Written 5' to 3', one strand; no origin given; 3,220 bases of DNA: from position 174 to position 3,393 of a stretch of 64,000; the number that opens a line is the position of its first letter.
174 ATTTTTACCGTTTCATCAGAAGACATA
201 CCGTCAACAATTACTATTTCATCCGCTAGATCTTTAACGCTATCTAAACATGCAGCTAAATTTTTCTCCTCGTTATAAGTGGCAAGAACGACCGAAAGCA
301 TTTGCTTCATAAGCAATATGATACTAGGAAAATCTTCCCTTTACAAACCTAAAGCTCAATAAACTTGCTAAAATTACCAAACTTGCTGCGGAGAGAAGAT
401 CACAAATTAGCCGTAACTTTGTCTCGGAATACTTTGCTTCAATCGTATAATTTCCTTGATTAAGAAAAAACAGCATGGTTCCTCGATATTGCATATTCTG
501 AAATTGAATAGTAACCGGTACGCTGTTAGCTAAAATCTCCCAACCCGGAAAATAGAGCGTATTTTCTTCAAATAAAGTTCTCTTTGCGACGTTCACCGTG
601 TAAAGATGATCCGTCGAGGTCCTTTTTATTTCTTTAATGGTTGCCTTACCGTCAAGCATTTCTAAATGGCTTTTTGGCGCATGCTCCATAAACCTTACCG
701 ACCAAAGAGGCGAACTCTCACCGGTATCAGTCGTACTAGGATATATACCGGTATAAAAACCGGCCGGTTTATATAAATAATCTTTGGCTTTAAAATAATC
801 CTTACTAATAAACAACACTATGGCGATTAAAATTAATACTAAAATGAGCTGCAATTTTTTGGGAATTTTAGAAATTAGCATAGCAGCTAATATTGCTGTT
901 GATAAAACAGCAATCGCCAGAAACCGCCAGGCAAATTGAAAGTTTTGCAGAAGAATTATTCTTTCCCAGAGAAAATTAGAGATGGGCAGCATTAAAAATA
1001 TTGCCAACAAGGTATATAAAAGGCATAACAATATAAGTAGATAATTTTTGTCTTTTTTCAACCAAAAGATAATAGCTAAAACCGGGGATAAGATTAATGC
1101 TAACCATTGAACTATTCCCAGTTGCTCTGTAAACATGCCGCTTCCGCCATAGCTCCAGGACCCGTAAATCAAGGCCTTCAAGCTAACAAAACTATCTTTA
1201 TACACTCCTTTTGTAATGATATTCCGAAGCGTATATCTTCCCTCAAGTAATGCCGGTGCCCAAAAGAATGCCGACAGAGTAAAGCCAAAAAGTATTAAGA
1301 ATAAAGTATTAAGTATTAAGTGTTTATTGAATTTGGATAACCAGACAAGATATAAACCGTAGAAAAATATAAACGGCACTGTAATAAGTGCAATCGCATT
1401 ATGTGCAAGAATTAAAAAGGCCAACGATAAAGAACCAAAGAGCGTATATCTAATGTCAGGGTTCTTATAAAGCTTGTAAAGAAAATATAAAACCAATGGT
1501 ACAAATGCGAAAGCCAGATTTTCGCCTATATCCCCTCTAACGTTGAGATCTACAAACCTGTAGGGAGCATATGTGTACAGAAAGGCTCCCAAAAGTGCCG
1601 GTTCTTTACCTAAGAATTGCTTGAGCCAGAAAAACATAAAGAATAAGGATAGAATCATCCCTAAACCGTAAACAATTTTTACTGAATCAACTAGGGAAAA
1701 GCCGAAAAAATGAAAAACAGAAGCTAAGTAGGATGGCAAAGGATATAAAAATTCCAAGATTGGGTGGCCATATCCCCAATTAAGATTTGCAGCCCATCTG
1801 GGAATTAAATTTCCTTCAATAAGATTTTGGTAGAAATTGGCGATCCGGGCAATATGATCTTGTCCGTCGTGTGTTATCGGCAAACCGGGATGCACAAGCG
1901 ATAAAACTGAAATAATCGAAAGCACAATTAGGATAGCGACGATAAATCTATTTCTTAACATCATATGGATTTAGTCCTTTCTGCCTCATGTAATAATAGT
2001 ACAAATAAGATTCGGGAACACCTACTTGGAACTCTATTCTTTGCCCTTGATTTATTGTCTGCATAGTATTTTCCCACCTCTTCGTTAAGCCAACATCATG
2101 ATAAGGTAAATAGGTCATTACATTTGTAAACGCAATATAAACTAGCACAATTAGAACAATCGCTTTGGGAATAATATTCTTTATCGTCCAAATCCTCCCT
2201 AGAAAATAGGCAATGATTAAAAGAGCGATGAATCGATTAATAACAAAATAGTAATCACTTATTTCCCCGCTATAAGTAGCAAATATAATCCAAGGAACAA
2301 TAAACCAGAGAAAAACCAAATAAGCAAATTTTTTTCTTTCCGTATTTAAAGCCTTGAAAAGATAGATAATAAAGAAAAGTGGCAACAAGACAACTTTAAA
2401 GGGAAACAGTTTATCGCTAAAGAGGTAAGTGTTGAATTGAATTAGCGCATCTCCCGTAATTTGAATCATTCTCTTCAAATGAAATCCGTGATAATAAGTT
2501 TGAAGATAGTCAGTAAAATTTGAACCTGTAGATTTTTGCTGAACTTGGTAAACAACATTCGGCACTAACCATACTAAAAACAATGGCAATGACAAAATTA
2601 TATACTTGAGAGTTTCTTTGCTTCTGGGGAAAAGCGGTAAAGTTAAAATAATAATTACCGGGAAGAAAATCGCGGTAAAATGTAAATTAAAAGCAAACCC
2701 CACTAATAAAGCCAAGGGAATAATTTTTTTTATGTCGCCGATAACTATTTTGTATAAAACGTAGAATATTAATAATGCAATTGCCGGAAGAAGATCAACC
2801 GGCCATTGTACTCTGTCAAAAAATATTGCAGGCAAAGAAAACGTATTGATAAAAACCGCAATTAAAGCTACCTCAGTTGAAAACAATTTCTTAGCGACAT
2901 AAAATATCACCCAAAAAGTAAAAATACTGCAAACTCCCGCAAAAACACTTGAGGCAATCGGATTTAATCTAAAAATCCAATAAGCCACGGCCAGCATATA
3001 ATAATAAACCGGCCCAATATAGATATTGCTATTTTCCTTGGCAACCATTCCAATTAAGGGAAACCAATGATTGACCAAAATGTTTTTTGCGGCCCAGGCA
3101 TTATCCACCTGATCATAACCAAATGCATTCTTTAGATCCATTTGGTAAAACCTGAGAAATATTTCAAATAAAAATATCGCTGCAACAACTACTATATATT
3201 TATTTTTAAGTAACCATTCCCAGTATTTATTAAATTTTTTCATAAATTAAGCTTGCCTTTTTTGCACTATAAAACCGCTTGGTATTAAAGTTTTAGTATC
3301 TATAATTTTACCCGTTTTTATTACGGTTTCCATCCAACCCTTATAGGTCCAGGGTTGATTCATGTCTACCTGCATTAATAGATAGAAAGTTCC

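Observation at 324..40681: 40-kb co-directional supercluster of at least 17 GT-C membrane glycosyltransferases plus 10 GT2 genes, a GT4, a flippase and a methyltransferase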

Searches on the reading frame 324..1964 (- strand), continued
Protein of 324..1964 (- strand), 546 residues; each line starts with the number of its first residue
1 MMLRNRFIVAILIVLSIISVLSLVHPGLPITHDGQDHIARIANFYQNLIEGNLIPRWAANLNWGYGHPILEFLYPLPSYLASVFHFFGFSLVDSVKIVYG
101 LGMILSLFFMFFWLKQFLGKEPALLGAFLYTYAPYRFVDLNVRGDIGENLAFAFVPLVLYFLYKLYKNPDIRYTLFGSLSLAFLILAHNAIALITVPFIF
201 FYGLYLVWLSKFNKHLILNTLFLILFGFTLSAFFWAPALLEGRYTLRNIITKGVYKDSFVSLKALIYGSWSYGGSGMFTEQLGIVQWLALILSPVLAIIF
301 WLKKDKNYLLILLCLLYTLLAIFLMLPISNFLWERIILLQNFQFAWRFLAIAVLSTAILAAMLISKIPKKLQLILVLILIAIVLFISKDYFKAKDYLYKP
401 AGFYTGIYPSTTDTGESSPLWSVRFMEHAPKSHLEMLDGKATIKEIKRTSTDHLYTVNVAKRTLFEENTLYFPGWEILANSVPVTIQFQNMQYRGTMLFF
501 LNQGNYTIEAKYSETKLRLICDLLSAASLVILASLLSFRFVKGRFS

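Call 82: find_encoding_contigs(protein=P0437, flank=10000, max_places=4)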
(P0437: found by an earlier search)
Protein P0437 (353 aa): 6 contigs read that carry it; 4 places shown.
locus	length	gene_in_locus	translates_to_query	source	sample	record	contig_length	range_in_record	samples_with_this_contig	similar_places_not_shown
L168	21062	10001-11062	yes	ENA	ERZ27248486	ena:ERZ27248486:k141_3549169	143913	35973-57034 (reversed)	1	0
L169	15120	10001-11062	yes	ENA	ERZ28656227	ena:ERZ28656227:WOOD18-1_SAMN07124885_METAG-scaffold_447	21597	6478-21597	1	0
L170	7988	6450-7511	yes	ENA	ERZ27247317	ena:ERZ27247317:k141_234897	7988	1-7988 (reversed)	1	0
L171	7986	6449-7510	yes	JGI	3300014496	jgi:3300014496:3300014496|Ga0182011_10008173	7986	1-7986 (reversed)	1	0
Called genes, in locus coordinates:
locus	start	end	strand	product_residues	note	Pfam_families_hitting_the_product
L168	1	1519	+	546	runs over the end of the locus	PF13231:PMT_2 (weak), PF10131:PTPS_related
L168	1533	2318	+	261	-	PF00535:Glycos_transf_2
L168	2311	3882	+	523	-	PF13231:PMT_2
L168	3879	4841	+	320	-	PF01073:3Beta_HSD, PF01370:Epimerase, PF02719:Polysacc_synt_2, PF04321:RmlD_sub_bind, PF05368:NmrA (weak), PF07993:NAD_binding_4 (weak), PF13460:NAD_binding_10, PF16363:GDP_Man_Dehyd, +1 more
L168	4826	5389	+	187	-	-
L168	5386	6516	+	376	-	PF26314:MptA_B_family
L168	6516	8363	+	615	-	-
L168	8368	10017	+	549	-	PF10131:PTPS_related, PF13231:PMT_2 (weak), PF09586:YfhO (weak)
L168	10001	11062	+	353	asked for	PF13439:Glyco_transf_4, PF13579:Glyco_trans_4_4 (weak), PF00534:Glycos_transf_1, PF13692:Glyco_trans_1_4, PF13524:Glyco_trans_1_2, PF20706:GT4-conflict (weak)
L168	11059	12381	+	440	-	PF01943:Polysacc_synt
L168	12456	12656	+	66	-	-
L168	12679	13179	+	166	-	PF00535:Glycos_transf_2 (weak)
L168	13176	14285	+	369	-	PF13439:Glyco_transf_4, PF13579:Glyco_trans_4_4, PF20706:GT4-conflict (faint), PF00534:Glycos_transf_1, PF13692:Glyco_trans_1_4, PF13524:Glyco_trans_1_2 (weak)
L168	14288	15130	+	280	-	PF02353:CMAS (weak), PF03848:TehB (weak), PF05175:MTS (weak), PF13489:Methyltransf_23, PF08241:Methyltransf_11, PF08242:Methyltransf_12, PF13649:Methyltransf_25, PF13847:Methyltransf_31, +1 more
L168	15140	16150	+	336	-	PF00535:Glycos_transf_2, PF10111:Glyco_tranf_2_2 (weak), PF13641:Glyco_tranf_2_3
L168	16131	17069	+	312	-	PF01073:3Beta_HSD, PF01370:Epimerase, PF02719:Polysacc_synt_2, PF04321:RmlD_sub_bind, PF16363:GDP_Man_Dehyd, PF07993:NAD_binding_4 (weak)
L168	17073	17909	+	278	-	PF00535:Glycos_transf_2, PF10111:Glyco_tranf_2_2 (weak), PF13632:Glyco_trans_2_3 (faint)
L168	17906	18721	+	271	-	PF00106:adh_short, PF08659:KR, PF01370:Epimerase (weak), PF13561:adh_short_C2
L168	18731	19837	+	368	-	PF00534:Glycos_transf_1, PF13692:Glyco_trans_1_4, PF26337:Gtf3_C (weak)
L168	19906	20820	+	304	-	-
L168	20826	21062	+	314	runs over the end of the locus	PF01370:Epimerase, PF02719:Polysacc_synt_2 (faint), PF16363:GDP_Man_Dehyd, PF01073:3Beta_HSD (weak)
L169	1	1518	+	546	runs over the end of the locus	PF13231:PMT_2 (weak), PF10131:PTPS_related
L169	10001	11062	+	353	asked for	PF13439:Glyco_transf_4, PF13579:Glyco_trans_4_4 (weak), PF00534:Glycos_transf_1, PF13692:Glyco_trans_1_4, PF13524:Glyco_trans_1_2, PF20706:GT4-conflict (weak)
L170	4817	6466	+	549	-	PF10131:PTPS_related, PF13231:PMT_2 (weak), PF09586:YfhO (weak)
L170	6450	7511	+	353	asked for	PF13439:Glyco_transf_4, PF13579:Glyco_trans_4_4 (weak), PF00534:Glycos_transf_1, PF13692:Glyco_trans_1_4, PF13524:Glyco_trans_1_2, PF20706:GT4-conflict (weak)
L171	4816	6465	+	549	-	PF10131:PTPS_related, PF13231:PMT_2 (weak), PF09586:YfhO (weak)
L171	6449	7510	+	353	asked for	PF13439:Glyco_transf_4, PF13579:Glyco_trans_4_4 (weak), PF00534:Glycos_transf_1, PF13692:Glyco_trans_1_4, PF13524:Glyco_trans_1_2, PF20706:GT4-conflict (weak)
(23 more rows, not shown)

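Call 83: list_cluster_members(proteins=[L168:18731-19837:+, L168:19906-20820:+])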
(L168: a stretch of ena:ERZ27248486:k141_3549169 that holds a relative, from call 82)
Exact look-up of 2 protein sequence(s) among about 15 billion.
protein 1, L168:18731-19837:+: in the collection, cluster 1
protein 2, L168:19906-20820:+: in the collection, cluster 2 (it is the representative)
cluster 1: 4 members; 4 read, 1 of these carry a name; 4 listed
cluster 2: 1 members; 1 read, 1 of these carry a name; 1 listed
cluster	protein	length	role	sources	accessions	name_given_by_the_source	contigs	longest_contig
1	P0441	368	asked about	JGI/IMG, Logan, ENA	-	-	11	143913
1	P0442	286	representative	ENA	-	-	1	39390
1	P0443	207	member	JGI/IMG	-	glycosyltransferase involved in cell wall biosynthesis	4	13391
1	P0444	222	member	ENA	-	-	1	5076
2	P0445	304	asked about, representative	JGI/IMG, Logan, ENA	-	hypothetical protein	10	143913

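Call 84: find_encoding_contigs(protein=P0445, flank=10000, max_places=2)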
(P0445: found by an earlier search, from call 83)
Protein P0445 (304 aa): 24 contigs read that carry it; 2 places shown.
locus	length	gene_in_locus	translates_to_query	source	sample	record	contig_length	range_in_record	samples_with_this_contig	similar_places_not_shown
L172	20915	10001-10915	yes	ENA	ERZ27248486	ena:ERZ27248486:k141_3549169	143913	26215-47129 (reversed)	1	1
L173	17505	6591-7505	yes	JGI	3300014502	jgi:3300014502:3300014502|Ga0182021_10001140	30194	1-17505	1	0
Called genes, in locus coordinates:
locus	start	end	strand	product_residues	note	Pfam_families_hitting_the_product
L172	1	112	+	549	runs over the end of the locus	PF10131:PTPS_related, PF13231:PMT_2 (weak), PF09586:YfhO (weak)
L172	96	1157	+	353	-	PF13439:Glyco_transf_4, PF13579:Glyco_trans_4_4 (weak), PF00534:Glycos_transf_1, PF13692:Glyco_trans_1_4, PF13524:Glyco_trans_1_2, PF20706:GT4-conflict (weak)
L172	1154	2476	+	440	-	PF01943:Polysacc_synt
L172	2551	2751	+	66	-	-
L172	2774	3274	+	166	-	PF00535:Glycos_transf_2 (weak)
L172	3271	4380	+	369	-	PF13439:Glyco_transf_4, PF13579:Glyco_trans_4_4, PF20706:GT4-conflict (faint), PF00534:Glycos_transf_1, PF13692:Glyco_trans_1_4, PF13524:Glyco_trans_1_2 (weak)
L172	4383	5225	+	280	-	PF02353:CMAS (weak), PF03848:TehB (weak), PF05175:MTS (weak), PF13489:Methyltransf_23, PF08241:Methyltransf_11, PF08242:Methyltransf_12, PF13649:Methyltransf_25, PF13847:Methyltransf_31, +1 more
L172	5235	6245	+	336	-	PF00535:Glycos_transf_2, PF10111:Glyco_tranf_2_2 (weak), PF13641:Glyco_tranf_2_3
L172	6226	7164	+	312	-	PF01073:3Beta_HSD, PF01370:Epimerase, PF02719:Polysacc_synt_2, PF04321:RmlD_sub_bind, PF16363:GDP_Man_Dehyd, PF07993:NAD_binding_4 (weak)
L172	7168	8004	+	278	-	PF00535:Glycos_transf_2, PF10111:Glyco_tranf_2_2 (weak), PF13632:Glyco_trans_2_3 (faint)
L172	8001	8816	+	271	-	PF00106:adh_short, PF08659:KR, PF01370:Epimerase (weak), PF13561:adh_short_C2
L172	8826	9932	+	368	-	PF00534:Glycos_transf_1, PF13692:Glyco_trans_1_4, PF26337:Gtf3_C (weak)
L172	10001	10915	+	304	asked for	-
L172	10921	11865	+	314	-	PF01370:Epimerase, PF02719:Polysacc_synt_2 (faint), PF16363:GDP_Man_Dehyd, PF01073:3Beta_HSD (weak)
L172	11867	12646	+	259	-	PF00483:NTP_transferase, PF12804:NTP_transf_3 (weak)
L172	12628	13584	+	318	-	PF00106:adh_short (weak), PF04321:RmlD_sub_bind, PF01073:3Beta_HSD, PF01370:Epimerase, PF02719:Polysacc_synt_2, PF07993:NAD_binding_4 (faint), PF16363:GDP_Man_Dehyd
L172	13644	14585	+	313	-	PF01073:3Beta_HSD, PF01370:Epimerase, PF02719:Polysacc_synt_2, PF04321:RmlD_sub_bind, PF07993:NAD_binding_4, PF13460:NAD_binding_10, PF16363:GDP_Man_Dehyd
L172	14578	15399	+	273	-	PF00456:Transketolase_N, PF13292:DXP_synthase_N, PF00676:E1_dh (weak)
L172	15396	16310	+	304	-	PF02779:Transket_pyr, PF02780:Transketolase_C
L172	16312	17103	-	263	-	PF13489:Methyltransf_23, PF13847:Methyltransf_31, PF08241:Methyltransf_11, PF08242:Methyltransf_12, PF13649:Methyltransf_25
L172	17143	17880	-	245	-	PF03141:Methyltransf_29, PF05175:MTS (weak), PF07021:MetW, PF13489:Methyltransf_23, PF13847:Methyltransf_31, PF08241:Methyltransf_11, PF08242:Methyltransf_12, PF13649:Methyltransf_25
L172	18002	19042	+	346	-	PF00535:Glycos_transf_2, PF13641:Glyco_tranf_2_3 (weak)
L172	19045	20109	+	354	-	PF00535:Glycos_transf_2, PF13641:Glyco_tranf_2_3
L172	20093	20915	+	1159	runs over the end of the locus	-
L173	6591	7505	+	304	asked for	-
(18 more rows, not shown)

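Call 85: list_cluster_members(proteins=[L172:19045-20109:+])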
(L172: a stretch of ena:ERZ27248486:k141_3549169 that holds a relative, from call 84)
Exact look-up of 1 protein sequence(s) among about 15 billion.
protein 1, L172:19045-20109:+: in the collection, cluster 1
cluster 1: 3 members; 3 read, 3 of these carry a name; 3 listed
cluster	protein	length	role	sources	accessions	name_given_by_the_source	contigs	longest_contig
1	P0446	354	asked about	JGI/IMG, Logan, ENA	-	glycosyltransferase involved in cell wall biosynthesis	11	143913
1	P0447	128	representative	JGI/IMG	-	hypothetical protein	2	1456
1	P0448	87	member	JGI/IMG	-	hypothetical protein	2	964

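Call 86: find_encoding_contigs(protein=P0446, flank=10000, max_places=1)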
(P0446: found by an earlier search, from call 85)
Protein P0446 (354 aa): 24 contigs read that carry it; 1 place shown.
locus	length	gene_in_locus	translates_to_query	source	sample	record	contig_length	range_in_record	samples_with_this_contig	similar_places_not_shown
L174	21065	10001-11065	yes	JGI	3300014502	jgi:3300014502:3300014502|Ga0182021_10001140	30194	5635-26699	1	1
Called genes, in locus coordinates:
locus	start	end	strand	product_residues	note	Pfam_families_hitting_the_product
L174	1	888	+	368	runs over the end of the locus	PF00534:Glycos_transf_1, PF13692:Glyco_trans_1_4, PF26337:Gtf3_C (weak)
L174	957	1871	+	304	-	-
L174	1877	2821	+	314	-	PF01370:Epimerase, PF02719:Polysacc_synt_2 (faint), PF16363:GDP_Man_Dehyd, PF01073:3Beta_HSD (weak)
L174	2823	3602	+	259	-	PF00483:NTP_transferase, PF12804:NTP_transf_3 (weak)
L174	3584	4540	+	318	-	PF00106:adh_short (weak), PF04321:RmlD_sub_bind, PF01073:3Beta_HSD, PF01370:Epimerase, PF02719:Polysacc_synt_2, PF07993:NAD_binding_4 (faint), PF16363:GDP_Man_Dehyd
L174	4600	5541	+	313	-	PF01073:3Beta_HSD, PF01370:Epimerase, PF02719:Polysacc_synt_2, PF04321:RmlD_sub_bind, PF07993:NAD_binding_4, PF13460:NAD_binding_10, PF16363:GDP_Man_Dehyd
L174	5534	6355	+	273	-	PF00456:Transketolase_N, PF13292:DXP_synthase_N, PF00676:E1_dh (weak)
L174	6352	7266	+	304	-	PF02779:Transket_pyr, PF02780:Transketolase_C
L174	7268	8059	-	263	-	PF13489:Methyltransf_23, PF13847:Methyltransf_31, PF08241:Methyltransf_11, PF08242:Methyltransf_12, PF13649:Methyltransf_25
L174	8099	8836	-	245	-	PF03141:Methyltransf_29, PF05175:MTS (weak), PF07021:MetW, PF13489:Methyltransf_23, PF13847:Methyltransf_31, PF08241:Methyltransf_11, PF08242:Methyltransf_12, PF13649:Methyltransf_25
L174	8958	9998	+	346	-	PF00535:Glycos_transf_2, PF13641:Glyco_tranf_2_3 (weak)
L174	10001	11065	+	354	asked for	PF00535:Glycos_transf_2, PF13641:Glyco_tranf_2_3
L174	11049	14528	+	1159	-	-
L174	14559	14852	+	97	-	-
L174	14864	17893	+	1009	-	-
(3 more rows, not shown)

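Call 90: search_protein_families(library=ncbifam, proteins=[window:324-1964:-], max_evalue=0.001)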
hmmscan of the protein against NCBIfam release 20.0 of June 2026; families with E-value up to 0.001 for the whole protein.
window:324-1964:- (546 aa): 0 families

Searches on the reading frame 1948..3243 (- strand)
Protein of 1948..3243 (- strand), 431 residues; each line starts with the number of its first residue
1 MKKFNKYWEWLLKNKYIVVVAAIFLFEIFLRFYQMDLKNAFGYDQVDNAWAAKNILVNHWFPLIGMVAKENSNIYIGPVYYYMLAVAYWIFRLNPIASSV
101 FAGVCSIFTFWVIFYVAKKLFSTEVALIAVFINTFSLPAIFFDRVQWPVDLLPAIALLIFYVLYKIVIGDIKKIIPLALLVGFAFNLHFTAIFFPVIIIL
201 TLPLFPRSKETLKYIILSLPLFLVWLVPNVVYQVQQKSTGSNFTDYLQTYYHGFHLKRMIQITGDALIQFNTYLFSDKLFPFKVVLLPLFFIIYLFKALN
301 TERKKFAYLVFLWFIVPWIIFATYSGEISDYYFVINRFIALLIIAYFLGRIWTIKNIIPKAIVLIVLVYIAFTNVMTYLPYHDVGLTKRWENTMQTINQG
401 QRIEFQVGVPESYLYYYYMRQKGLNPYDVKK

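Call 4: search_protein_families(library=pfam, proteins=[window:1948-3243:-], max_evalue=0.01)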
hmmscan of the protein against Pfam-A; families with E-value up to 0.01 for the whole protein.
window:1948-3243:- (431 aa): 1 family
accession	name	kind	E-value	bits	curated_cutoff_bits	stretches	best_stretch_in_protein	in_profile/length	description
PF13231.12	PMT_2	-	8.6e-07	29.7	26.1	1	78-230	4-158/160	Dolichyl-phosphate-mannose-protein mannosyltransferase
